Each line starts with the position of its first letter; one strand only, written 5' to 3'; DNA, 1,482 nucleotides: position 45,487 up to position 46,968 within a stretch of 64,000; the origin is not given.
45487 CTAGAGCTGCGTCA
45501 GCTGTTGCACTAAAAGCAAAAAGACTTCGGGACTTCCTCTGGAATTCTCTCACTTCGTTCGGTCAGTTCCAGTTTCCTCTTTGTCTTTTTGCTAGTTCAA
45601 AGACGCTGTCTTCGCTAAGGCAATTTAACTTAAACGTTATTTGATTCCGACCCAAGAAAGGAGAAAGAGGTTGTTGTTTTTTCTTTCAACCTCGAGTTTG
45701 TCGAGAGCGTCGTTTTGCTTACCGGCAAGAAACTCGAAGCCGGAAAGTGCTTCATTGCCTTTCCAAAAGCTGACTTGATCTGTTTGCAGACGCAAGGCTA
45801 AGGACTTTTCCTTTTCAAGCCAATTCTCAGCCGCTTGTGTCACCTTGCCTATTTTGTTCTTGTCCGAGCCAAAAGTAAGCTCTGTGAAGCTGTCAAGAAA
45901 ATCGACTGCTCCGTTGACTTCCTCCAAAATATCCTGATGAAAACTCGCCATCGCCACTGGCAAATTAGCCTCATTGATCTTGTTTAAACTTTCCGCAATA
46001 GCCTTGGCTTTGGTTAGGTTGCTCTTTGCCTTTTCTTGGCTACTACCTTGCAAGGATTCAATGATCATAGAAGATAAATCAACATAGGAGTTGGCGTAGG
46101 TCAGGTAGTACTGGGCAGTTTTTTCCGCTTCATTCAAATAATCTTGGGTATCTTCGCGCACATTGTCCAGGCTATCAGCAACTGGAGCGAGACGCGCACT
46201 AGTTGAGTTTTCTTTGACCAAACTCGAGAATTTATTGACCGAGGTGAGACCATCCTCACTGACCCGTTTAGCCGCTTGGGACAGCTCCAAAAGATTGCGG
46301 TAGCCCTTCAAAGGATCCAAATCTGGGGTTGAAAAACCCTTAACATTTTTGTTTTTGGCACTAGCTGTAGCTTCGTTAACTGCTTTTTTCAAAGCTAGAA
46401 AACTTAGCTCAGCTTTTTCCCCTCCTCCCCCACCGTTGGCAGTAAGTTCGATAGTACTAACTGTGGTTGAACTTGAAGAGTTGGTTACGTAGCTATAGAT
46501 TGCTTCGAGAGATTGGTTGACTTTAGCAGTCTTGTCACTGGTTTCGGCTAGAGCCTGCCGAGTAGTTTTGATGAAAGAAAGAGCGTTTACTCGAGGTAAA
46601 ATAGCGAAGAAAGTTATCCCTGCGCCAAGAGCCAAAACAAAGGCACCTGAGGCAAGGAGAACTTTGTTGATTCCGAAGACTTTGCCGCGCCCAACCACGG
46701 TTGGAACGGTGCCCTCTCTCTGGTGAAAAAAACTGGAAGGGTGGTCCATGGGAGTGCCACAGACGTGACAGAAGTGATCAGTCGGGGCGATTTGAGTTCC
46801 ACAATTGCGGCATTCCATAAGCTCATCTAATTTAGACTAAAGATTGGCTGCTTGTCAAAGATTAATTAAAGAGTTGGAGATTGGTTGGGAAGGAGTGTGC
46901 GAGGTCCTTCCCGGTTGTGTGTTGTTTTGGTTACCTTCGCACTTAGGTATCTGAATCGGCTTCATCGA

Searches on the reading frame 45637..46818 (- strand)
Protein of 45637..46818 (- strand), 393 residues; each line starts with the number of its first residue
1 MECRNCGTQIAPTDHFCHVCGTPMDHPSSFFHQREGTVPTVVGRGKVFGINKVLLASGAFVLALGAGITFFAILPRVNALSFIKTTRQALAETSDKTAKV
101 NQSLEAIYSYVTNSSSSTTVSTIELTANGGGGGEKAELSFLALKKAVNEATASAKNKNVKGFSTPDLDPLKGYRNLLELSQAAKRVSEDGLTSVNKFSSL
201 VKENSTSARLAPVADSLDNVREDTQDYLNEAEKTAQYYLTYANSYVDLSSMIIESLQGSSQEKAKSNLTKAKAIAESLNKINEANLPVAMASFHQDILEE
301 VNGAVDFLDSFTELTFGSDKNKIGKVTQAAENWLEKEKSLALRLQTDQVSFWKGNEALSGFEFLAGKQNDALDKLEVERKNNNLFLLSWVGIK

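Call 43: search_protein_families(library=pfam, proteins=[window:45637-46818:-], max_evalue=0.01)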
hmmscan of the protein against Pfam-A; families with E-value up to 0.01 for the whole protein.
window:45637-46818:- (393 aa): 2 families
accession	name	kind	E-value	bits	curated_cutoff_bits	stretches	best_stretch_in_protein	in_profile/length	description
PF13240.11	Zn_Ribbon_1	-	1.1e-06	28.7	25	1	3-23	2-22/23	zinc-ribbon domain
PF12773.13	DZR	-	0.0011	19.5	27.3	1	3-25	1-23/45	Double zinc ribbon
